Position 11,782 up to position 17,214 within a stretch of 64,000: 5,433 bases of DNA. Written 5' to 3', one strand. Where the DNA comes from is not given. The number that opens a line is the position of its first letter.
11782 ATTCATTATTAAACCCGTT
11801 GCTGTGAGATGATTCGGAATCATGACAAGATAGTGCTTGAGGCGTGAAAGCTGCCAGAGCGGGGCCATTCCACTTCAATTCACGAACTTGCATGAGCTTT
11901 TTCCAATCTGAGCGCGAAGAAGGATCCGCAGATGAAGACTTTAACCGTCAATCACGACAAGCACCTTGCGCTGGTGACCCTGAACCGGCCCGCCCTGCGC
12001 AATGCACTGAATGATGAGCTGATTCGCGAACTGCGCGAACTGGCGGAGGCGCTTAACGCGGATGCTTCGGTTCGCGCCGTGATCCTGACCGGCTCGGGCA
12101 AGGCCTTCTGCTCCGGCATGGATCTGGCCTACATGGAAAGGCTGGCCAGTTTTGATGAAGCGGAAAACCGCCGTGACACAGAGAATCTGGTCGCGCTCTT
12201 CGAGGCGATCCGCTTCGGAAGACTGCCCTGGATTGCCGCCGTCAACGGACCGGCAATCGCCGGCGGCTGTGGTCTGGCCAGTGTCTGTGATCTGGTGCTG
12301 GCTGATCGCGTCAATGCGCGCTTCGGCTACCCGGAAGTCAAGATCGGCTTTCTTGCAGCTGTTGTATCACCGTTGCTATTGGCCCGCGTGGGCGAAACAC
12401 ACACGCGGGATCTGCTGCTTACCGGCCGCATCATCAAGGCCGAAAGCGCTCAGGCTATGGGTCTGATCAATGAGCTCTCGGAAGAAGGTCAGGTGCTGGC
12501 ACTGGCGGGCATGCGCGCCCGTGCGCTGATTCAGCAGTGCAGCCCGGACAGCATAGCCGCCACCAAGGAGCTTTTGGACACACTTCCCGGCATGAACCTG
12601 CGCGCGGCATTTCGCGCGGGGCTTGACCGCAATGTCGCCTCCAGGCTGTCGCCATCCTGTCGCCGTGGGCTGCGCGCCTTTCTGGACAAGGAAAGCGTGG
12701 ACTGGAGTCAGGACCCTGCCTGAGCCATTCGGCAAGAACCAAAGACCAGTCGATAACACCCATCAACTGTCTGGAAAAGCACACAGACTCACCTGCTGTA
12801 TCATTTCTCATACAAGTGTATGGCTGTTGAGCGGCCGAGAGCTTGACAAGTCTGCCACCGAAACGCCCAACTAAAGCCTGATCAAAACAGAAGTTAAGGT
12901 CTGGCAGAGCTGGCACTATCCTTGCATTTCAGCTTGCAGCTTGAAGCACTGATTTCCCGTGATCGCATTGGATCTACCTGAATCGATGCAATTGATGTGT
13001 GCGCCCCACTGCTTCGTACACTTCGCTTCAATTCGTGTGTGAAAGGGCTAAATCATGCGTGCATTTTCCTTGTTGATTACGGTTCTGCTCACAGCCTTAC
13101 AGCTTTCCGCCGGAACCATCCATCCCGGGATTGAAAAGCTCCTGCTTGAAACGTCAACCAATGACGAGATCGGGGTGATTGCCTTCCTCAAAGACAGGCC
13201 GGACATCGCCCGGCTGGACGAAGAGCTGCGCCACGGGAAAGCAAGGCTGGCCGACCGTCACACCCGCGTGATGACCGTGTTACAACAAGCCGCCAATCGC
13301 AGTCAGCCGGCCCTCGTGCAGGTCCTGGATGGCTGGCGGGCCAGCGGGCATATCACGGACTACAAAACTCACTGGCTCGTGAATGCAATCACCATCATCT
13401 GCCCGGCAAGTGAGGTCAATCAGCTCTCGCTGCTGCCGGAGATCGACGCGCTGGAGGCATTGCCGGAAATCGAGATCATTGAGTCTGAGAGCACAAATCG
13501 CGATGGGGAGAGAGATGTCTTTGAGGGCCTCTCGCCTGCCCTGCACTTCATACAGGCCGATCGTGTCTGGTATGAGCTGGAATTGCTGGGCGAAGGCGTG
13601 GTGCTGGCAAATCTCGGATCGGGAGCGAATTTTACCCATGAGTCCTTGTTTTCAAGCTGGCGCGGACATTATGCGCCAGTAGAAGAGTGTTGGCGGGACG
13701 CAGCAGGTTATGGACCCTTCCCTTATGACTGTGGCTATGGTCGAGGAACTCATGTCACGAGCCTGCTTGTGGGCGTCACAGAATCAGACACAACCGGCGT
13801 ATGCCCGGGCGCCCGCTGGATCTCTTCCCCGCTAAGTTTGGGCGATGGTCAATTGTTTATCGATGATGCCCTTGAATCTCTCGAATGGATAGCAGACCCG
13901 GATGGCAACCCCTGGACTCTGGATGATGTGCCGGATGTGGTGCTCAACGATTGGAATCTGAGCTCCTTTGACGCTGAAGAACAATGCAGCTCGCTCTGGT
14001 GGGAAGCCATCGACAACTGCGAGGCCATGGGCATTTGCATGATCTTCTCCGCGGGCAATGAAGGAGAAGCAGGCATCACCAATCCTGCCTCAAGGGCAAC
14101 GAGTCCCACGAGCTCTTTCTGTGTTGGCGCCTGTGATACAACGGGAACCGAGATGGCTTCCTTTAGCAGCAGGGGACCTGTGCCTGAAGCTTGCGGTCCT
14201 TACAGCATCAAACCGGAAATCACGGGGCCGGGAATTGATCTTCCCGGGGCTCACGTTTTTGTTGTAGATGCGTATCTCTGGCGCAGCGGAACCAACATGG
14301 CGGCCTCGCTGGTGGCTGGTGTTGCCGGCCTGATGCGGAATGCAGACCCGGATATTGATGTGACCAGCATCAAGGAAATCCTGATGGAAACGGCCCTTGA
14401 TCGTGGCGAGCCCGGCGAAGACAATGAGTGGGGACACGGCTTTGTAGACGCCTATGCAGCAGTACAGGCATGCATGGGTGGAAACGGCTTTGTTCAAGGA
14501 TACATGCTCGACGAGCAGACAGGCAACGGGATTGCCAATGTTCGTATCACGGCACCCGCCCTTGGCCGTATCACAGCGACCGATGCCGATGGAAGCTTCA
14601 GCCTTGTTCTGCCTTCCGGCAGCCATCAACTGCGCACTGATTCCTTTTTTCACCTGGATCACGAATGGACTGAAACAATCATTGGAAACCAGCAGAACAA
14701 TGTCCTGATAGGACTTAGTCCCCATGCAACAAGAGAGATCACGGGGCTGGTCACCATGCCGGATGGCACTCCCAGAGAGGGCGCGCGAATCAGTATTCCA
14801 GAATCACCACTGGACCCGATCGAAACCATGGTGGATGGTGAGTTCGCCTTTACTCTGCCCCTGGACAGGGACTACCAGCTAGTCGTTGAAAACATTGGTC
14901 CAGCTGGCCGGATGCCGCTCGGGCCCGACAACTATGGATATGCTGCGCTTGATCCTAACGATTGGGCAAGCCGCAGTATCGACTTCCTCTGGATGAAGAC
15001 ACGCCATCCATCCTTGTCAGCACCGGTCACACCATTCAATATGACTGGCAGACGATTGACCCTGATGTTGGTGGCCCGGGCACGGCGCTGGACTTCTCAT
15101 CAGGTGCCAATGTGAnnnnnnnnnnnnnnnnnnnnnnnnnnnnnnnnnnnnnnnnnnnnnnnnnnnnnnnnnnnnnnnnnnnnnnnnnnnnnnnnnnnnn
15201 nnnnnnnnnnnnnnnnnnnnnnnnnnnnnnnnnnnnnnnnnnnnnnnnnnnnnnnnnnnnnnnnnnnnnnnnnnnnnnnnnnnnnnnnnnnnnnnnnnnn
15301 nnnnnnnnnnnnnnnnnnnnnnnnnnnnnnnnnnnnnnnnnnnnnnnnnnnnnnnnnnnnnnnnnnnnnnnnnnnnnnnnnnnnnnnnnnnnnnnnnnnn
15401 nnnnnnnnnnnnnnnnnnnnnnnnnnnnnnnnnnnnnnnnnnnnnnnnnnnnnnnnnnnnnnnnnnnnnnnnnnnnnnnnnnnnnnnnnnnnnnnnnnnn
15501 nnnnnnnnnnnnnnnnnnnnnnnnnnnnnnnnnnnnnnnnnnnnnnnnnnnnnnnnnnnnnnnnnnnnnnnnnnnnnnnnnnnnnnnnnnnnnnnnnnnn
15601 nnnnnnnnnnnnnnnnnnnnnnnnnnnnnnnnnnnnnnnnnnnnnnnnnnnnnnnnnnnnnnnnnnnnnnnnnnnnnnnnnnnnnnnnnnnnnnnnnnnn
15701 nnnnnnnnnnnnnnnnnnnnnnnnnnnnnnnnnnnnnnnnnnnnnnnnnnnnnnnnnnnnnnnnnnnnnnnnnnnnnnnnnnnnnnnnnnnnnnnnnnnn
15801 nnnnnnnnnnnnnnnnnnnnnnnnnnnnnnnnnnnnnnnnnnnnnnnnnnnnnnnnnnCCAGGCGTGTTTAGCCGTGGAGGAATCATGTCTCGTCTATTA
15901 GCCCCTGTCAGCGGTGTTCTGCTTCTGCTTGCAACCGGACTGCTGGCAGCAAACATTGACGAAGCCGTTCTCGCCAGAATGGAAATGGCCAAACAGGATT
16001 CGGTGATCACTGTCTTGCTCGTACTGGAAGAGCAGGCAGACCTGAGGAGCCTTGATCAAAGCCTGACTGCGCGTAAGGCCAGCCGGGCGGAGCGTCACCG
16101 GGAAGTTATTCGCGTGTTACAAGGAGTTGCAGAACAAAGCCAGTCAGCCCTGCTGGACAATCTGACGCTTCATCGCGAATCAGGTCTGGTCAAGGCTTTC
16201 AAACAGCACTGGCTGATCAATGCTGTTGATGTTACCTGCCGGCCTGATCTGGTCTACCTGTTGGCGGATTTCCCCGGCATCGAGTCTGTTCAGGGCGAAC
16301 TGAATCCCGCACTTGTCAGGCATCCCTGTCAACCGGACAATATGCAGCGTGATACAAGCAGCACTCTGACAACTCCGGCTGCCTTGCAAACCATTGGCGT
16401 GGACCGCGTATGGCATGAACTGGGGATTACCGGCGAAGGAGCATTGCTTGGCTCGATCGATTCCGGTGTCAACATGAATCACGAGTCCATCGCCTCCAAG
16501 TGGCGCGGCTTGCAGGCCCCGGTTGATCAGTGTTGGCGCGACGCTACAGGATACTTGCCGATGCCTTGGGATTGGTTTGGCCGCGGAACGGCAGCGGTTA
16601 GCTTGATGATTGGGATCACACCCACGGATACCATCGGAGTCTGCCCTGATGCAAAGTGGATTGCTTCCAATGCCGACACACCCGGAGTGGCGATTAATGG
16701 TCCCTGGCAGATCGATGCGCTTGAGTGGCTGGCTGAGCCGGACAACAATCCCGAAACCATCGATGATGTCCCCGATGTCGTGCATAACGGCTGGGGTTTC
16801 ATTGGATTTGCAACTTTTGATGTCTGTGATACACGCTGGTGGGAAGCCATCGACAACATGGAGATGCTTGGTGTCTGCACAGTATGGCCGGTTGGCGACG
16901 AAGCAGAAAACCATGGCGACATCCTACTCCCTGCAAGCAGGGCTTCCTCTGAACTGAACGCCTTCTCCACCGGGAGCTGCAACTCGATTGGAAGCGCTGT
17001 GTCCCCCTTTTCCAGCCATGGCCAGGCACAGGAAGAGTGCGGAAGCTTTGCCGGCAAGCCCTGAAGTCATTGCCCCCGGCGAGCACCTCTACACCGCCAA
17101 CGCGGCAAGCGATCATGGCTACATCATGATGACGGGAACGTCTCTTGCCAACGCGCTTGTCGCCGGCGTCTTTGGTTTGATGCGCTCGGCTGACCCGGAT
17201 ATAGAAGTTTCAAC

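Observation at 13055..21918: Three tandem subtilase paralogues: one active enzyme and two pseudo-proteases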

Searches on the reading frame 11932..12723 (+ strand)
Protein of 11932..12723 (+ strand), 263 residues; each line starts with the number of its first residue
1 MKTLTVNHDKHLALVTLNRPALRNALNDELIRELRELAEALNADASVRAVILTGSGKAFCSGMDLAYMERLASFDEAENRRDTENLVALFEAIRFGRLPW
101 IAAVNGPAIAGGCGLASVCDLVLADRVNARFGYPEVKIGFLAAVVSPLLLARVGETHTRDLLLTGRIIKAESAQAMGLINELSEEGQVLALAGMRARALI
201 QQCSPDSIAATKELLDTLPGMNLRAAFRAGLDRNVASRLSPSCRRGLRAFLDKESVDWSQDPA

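Call 36: search_protein_families(library=pfam, proteins=[window:11932-12723:+], max_evalue=0.001)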
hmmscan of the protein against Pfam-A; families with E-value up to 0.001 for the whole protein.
window:11932-12723:+ (263 aa): 2 families
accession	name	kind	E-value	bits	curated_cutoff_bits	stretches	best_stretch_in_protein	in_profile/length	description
PF00378.25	ECH_1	-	1.3e-48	165.9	27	1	10-260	4-250/251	Enoyl-CoA hydratase/isomerase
PF16113.10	ECH_2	-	4.4e-28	99.2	27.2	1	13-191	2-180/335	Enoyl-CoA hydratase/isomerase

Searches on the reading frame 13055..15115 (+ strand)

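Call 6: search_protein_families(library=pfam, proteins=[window:13055-15115:+], max_evalue=0.01)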
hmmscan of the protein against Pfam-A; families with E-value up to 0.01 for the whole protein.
window:13055-15115:+ (686 aa): 3 families
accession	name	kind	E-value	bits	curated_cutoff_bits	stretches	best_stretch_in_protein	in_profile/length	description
PF00082.27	Peptidase_S8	-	8.6e-25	88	21.8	1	179-462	1-288/288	Subtilase family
PF13620.12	CarboxypepD_reg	-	1.9e-11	44.6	32.3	2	480-528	2-54/82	Carboxypeptidase regulatory-like domain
PF13715.12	CarbopepD_reg_2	-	2.3e-09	37.6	32.2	1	480-554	1-76/88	CarboxypepD_reg-like domain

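Call 7: search_protein_families(library=ncbifam, proteins=[window:13055-15115:+], max_evalue=0.01)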
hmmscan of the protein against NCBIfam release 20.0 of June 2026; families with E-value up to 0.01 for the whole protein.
window:13055-15115:+ (686 aa): 4 families
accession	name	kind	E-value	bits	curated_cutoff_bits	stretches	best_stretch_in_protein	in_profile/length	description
TIGR03921.1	T7SS_mycosin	equivalog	1.9e-18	66.7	278.75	1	223-472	46-287/353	type VII secretion-associated serine protease mycosin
TIGR03895.1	protease_PatA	subfamily_domain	4.8e-08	32.2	421.05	1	231-473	2-228/606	PatA/PatG family cyanobactin maturation protease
NF033595.1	denti_PrtP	equivalog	6.5e-08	31.6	300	1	319-476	359-508/606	dentilisin complex serine proteinase subunit PrtP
NF040808.2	CspC_non_triad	exception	0.0049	15.4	675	0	355-427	431-497/556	bile acid germinant receptor pseudoprotease CspC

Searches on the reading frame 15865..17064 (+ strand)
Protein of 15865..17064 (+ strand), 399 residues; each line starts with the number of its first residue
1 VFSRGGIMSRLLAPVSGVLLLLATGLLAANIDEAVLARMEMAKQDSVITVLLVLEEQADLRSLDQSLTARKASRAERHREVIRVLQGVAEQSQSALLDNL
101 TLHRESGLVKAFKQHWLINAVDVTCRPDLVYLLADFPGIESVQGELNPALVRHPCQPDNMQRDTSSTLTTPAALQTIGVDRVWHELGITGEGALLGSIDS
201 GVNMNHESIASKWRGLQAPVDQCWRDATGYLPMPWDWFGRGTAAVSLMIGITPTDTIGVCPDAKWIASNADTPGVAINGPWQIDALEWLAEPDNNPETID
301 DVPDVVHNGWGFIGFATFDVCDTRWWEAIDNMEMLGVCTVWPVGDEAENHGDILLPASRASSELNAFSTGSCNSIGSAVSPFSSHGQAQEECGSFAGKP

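Call 6: search_protein_families(library=pfam, proteins=[window:15865-17064:+], max_evalue=0.01)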
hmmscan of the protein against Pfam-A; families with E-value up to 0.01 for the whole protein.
window:15865-17064:+ (399 aa): 1 family
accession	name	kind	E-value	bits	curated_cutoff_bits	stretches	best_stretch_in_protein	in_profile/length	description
PF00082.27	Peptidase_S8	-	7.1e-10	39.1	21.8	1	190-388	1-196/288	Subtilase family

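Call 7: search_protein_families(library=ncbifam, proteins=[window:15865-17064:+], max_evalue=0.01)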
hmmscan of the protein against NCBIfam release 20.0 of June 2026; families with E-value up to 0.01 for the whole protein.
window:15865-17064:+ (399 aa): 0 families
